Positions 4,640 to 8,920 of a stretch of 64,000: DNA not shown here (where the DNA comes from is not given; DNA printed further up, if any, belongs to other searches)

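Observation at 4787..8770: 1327-aa HigA-type HTH fused to about 1250 aa of unassignable sequence, under a consensus promoter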

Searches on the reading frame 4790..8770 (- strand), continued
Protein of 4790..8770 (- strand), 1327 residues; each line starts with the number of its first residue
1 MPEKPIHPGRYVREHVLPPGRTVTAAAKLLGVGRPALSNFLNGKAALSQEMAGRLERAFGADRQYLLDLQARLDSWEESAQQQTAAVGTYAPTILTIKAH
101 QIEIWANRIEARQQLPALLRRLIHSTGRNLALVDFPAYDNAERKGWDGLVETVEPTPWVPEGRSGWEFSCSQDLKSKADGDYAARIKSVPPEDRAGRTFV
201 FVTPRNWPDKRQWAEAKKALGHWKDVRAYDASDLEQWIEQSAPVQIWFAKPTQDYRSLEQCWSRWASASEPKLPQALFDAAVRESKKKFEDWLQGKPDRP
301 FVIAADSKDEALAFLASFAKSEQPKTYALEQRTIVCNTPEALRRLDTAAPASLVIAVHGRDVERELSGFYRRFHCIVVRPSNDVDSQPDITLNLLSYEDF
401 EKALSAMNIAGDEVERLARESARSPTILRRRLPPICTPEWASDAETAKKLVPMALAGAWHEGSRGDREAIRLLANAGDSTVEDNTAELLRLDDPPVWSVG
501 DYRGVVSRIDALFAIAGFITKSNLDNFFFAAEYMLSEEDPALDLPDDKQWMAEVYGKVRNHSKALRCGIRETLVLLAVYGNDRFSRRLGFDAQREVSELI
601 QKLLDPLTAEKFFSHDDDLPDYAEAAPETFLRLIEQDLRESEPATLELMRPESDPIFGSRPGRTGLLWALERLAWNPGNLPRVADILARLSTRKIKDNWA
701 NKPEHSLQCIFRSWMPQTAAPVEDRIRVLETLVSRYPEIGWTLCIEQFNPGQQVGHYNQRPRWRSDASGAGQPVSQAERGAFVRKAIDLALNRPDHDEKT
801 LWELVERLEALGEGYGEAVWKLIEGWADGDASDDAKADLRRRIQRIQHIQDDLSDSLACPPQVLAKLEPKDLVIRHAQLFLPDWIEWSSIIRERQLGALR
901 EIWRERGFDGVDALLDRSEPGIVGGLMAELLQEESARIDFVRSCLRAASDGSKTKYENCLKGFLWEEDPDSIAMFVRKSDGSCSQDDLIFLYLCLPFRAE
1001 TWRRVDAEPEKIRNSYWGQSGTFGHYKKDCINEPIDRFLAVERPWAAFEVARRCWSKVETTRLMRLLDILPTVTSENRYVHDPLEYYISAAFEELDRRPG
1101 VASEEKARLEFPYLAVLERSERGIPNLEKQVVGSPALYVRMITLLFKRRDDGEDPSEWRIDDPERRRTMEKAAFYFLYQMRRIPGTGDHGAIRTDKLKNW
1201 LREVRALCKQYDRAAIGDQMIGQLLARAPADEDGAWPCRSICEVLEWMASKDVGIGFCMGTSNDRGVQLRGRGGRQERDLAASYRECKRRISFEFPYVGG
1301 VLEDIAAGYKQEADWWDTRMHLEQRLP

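Call 29: search_protein_families(library=padloc, alignment_id=A2, max_evalue=0.1)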
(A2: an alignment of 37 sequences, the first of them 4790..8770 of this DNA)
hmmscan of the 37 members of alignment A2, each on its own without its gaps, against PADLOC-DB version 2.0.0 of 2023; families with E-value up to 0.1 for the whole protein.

A. member 1, window:4790-8770:- (1327 aa): 1 family
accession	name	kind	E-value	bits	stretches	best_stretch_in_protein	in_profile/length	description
PDLC03991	PD-Lambda-4_A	-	0.0016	14.2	1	623-733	562-663/1283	-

B. families by the number of members that match (of 37 scanned): 11 families
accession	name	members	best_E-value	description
PDLC03991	PD-Lambda-4_A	25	3.6e-10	-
PDLC03990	PD-Lambda-4_A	14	3.7e-07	-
PDLC02926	HTH_VI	6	0.0008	-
PDLC04775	PDC-M69A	3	0.0045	-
PDLC04758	PDC-M64B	2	0.011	-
PDLC04133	mad1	1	9.2e-06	mads_1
PDLC00069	GajA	1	0.0082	AAA ATPase domain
PDLC03947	RmrA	1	0.011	-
PDLC00637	ZorA2|ZorA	1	0.019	MotA/ExbB/TolQ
PDLC04142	capH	1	0.049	capH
PDLC03290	MTase_II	1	0.05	Type II methyltransferase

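Call 36: search_protein_families(library=padloc, proteins=[P0252, P0257, P0259, P0265, P0241, P0217, P0263], max_evalue=0.01)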
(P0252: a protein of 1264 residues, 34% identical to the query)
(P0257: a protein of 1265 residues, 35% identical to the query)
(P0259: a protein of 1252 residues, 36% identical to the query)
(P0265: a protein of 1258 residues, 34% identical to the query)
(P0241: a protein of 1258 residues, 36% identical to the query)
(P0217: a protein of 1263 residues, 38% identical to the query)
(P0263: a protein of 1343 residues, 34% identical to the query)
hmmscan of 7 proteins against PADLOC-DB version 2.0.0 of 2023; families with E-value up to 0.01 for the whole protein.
P0252 (1264 aa): 2 families
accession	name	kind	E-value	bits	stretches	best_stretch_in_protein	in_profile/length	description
PDLC03991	PD-Lambda-4_A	-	4.2e-07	26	1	527-637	562-664/1283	-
PDLC03990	PD-Lambda-4_A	-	4.9e-06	22.9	1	526-636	221-323/943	-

P0257 (1265 aa): 0 families

P0259 (1252 aa): 2 families
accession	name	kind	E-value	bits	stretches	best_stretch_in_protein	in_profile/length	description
PDLC03991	PD-Lambda-4_A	-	3.6e-10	36.2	1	528-661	558-683/1283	-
PDLC03990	PD-Lambda-4_A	-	6.2e-05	19.2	1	528-646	218-328/943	-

P0265 (1258 aa): 0 families

P0241 (1258 aa): 1 family
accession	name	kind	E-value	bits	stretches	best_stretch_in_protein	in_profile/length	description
PDLC03991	PD-Lambda-4_A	-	0.0012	14.6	1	528-641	558-663/1283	-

P0217 (1263 aa): 1 family
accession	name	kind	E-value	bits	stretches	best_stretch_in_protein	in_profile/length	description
PDLC03991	PD-Lambda-4_A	-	0.0029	13.3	0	583-654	590-661/1283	-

P0263 (1343 aa): 1 family
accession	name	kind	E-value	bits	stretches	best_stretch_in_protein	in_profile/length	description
PDLC03991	PD-Lambda-4_A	-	5.3e-05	19.1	1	607-720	559-664/1283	-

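Call 40: find_homologous_proteins(query=P0259, max_evalue=0.001)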
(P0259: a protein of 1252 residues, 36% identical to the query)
Query P0259 (1252 aa): 1408 proteins with E <= 0.001 among 8000 candidates; the best 120 are listed.
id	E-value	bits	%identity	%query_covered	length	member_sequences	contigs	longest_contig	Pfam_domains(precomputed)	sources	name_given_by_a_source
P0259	0.0e+0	2850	100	100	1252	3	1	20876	-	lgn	-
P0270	0.0e+0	2328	80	100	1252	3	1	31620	-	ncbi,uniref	ncbi:hypothetical protein [Ferrovibrio sp.]|uniref:hypothetical protein n=1 Tax=Ferrovibrio sp. TaxI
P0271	0.0e+0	1826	63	100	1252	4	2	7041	-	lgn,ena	-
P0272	0.0e+0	1660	89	65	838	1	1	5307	-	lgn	-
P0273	0.0e+0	1260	46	100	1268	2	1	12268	-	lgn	-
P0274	0.0e+0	1258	46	100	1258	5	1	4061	-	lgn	-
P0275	0.0e+0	1250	46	100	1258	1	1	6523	-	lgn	-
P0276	0.0e+0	1235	45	100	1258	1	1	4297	-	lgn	-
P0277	0.0e+0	1233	45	100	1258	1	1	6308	-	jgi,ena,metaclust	metaclust:\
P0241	0.0e+0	1227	45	100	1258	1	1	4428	-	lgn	-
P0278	0.0e+0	1224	45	100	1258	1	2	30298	-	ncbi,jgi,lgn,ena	-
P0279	0.0e+0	1207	45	100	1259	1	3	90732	-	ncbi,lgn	-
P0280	0.0e+0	1164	44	100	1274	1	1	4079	-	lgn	-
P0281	0.0e+0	1159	44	99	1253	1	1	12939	-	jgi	jgi:hypothetical protein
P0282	0.0e+0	1139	44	100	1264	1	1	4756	-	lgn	-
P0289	3.4e-231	789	37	99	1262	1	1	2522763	-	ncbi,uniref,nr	ncbi:hypothetical protein [Ruegeria arenilitoris]|uniref:hypothetical protein n=1 Tax=Ruegeria areni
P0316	9.8e-223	761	36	99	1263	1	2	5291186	-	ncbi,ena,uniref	uniref:hypothetical protein n=1 Tax=Roseovarius indicus TaxID=540747 RepID=UPI003B51812D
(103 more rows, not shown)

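Call 46: search_protein_families(library=pfam, alignment_id=A5, max_evalue=0.00001)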
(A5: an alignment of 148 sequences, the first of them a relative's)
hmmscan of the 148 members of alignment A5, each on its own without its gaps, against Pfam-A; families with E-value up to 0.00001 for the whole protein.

A. member 1, L001:9284-9907:- (208 aa): 0 families

B. families by the number of members that match (of 148 scanned): 76 families (the first 25 are shown)
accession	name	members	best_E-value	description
PF02384.22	N6_Mtase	5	1e-72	N-6 DNA Methylase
PF12161.14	HsdM_N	3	5e-19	HsdM N-terminal domain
PF04465.17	DUF499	2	7.3e-17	Protein of unknown function (DUF499)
PF06114.19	Peptidase_M78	2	3.9e-16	IrrE N-terminal-like domain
PF00589.27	Phage_integrase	2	3.9e-16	Phage integrase family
PF07669.17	Eco57I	2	6.1e-08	Eco57I restriction-modification methylase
PF00909.26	Ammonium_transp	1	9.1e-111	Ammonium Transporter Family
PF22548.2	AEP-TOTE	1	1.9e-98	TOTE conflict system, Archaeo-Eukaryotic Primase domain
PF20551.3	DUF6765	1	8.5e-96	Family of unknown function (DUF6765)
PF09820.16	AAA-ATPase_like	1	1.7e-63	Predicted AAA-ATPase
PF02545.19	Maf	1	1.8e-60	Maf-like protein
PF02590.22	SPOUT_MTase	1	3.2e-58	Predicted SPOUT methyltransferase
PF00204.31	DNA_gyraseB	1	3.6e-56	DNA gyrase B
PF13245.12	AAA_19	1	5.4e-45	AAA domain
PF13604.12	AAA_30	1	5.2e-43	AAA domain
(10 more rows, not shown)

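Call 60: search_dna_similar(query=window:4790-8770:-, collection=plasmids, mode=protein, max_evalue=0.001, max_rows=30)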
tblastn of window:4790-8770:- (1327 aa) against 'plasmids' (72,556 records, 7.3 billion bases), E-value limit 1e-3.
Records with a match: 228; places in all: 238; records where one place covers at least 80% of the query: 15.
Best place of each record, by identity: <60% 228.
By first word of the organism name: Pseudomonas 52; Escherichia 24; Rhizobium 12; Sphingobium 11; Arsenophonus 10; Burkholderia 6; Novosphingobium 6; Sphingopyxis 5; Shewanella 4; Ralstonia 4; and 62 more.
By predicted mobility (MOB-suite, as given by PLSDB): non-mobilizable 145; conjugative 53; mobilizable 30.
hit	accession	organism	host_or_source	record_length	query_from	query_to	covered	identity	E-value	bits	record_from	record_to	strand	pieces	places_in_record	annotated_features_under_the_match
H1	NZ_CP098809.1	Ensifer adhaerens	whole organism,soil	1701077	1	1326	100%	40.2%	0e+0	875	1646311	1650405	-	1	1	none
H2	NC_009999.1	Shewanella baltica OS195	-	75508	7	1326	99%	38.9%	0e+0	856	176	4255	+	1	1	HigA family addiction module antitoxin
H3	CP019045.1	Halioglobus pacificus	Pure cultured ...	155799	5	1326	100%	36.7%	0e+0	832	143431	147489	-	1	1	record has no annotation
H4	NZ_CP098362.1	Paracoccus sp. TOH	cell cuture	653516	97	1325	92%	29.6%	8e-112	433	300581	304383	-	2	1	hypothetical protein (x2)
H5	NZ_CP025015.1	Rhizobium leguminosarum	Lotus corniculatus,Bacteria culture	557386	135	1321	89%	29.5%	6e-110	391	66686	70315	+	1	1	helix-turn-helix transcriptional regulator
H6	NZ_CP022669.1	Rhizobium leguminosarum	single cell,root nodules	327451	85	1313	93%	27.9%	5e-97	352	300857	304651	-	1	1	helix-turn-helix transcriptional regulator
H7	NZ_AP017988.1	Aminobacter sp. SS-2016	Lotus japoicus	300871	97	1313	84%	30.2%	1e-76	401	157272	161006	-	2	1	helix-turn-helix transcriptional regulator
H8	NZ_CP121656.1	Rhizobium sp. CB3171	Calliandra calothyrsus,cell culture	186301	97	1263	88%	28.4%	9e-104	372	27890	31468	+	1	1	helix-turn-helix transcriptional regulator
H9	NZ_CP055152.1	Adhaeribacter radiodurans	Cell culture,rhizospheric soil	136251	97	1313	92%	26.9%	1e-96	351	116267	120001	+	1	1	hypothetical protein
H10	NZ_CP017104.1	Rhizobium gallicum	Phaseolus vulgaris,Whole ...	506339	97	1313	80%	30.2%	6e-78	401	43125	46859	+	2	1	helix-turn-helix transcriptional regulator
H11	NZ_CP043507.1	Acetobacter vaccinii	cell culture,blue berry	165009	135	1313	82%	28.9%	6e-60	348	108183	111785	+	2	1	helix-turn-helix transcriptional regulator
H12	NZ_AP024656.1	Arthrobacter sp. NicSoilB8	-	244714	19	1313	84%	28.1%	6e-58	327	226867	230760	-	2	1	helix-turn-helix domain-containing protein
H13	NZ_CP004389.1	Thalassospira xiamenensis M-5 = DSM 17429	surface seawater from the sea close to ...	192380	97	1325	77%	29.7%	9e-60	374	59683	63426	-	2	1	helix-turn-helix transcriptional regulator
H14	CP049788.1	Ralstonia solanacearum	whole organism,isolated from the ...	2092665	135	1319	89%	25.3%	5e-75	284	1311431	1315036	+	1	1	hypothetical protein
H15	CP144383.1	Ralstonia solanacearum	tobacco,whole organism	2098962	135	1319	89%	25.3%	5e-75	284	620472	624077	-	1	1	hypothetical protein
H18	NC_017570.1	Shewanella baltica BA175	-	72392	123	1257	86%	26.3%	2e-82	306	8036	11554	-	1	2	hypothetical protein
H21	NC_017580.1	Shewanella baltica OS117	-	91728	446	1314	65%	24.6%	5e-46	190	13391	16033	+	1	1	hypothetical protein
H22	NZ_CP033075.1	Buttiauxella sp. 3AFRM03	Cerambycidae sp.,pure isolate,larvae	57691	443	1314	66%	23.5%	6e-45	187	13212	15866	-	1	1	hypothetical protein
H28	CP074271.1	Salmonella enterica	environmental,surface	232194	450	557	8%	41.3%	6e-16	92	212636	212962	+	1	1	hypothetical protein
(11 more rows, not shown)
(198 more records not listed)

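Call 61: search_dna_similar(query=window:4790-8770:-, collection=phages, mode=protein, max_evalue=0.001, max_rows=15)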
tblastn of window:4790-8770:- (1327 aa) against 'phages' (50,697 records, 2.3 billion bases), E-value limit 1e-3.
Records with a match: 3; places in all: 3; records where one place covers at least 80% of the query: 0.
Best place of each record, by identity: <60% 3.
By first word of the organism name: Bacteriophage 1; Shewanella 1; Vibrio 1.
By host as written in the record: - 1; Shewanella xiamenensis 1; Vibrio hepatarius 1.
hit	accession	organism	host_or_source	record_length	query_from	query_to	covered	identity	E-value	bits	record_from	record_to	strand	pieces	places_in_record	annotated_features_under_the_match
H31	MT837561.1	Bacteriophage sp.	human fecal samples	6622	123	783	50%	22.9%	1e-29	135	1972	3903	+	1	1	record has no annotation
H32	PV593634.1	Shewanella phage SXP01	Shewanella xiamenensis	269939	4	77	6%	36.5%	7e-5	54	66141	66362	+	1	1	putative XRE family plasmid maintenance system antidote protein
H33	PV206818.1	Vibrio phage vB_CoeS_P1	Vibrio hepatarius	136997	4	70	5%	38.2%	8e-4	50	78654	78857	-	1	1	plasmid antitoxin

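Call 62: get_annotated_region(hit=H22, flank=5000)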
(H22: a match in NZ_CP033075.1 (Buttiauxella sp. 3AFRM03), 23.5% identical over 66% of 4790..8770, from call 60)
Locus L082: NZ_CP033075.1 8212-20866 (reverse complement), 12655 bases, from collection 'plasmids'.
description: Buttiauxella sp. 3AFRM03 plasmid pBTX_57, complete sequence
organism: Buttiauxella sp. 3AFRM03 (NCBI taxid 2479367)
taxonomy: Bacteria; Pseudomonadota; Gammaproteobacteria; Enterobacterales; Enterobacteriaceae; Buttiauxella; Buttiauxella sp. 3AFRM03
host: -; source: Cerambycidae sp.,pure isolate,larvae; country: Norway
typing (MOB-suite, as given by PLSDB): mobilizable; relaxase MOBC
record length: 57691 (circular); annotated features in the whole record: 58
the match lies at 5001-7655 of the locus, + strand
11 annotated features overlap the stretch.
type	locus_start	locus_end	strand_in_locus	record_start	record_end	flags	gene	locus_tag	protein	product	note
CDS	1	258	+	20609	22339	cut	-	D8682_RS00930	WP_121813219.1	hybrid sensor histidine kinase/response regulator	GO:0000160 - phosphorelay signal transduction system [Evidence IEA]; GO:0007165 - signal transduction [Evidence IEA]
CDS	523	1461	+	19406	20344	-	-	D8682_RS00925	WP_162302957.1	hypothetical protein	-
CDS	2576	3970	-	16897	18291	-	ltrA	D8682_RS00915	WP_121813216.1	group II intron reverse transcriptase/maturase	GO:0000373 - Group II intron splicing [Evidence IEA]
CDS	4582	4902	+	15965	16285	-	-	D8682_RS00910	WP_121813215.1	hypothetical protein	-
CDS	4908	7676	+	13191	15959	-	-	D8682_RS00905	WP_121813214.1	hypothetical protein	-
CDS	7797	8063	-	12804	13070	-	-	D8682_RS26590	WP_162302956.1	hypothetical protein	-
CDS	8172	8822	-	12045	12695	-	-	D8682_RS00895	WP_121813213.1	hypothetical protein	-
CDS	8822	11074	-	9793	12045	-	-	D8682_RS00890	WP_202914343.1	M23 family metallopeptidase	GO:0006508 - proteolysis [Evidence IEA]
CDS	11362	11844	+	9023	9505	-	-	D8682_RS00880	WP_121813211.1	hypothetical protein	-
CDS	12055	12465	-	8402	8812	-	-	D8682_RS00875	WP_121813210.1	type II toxin-antitoxin system HicB family antitoxin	-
CDS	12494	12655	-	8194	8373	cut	-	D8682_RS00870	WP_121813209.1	type II toxin-antitoxin system HicA family toxin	-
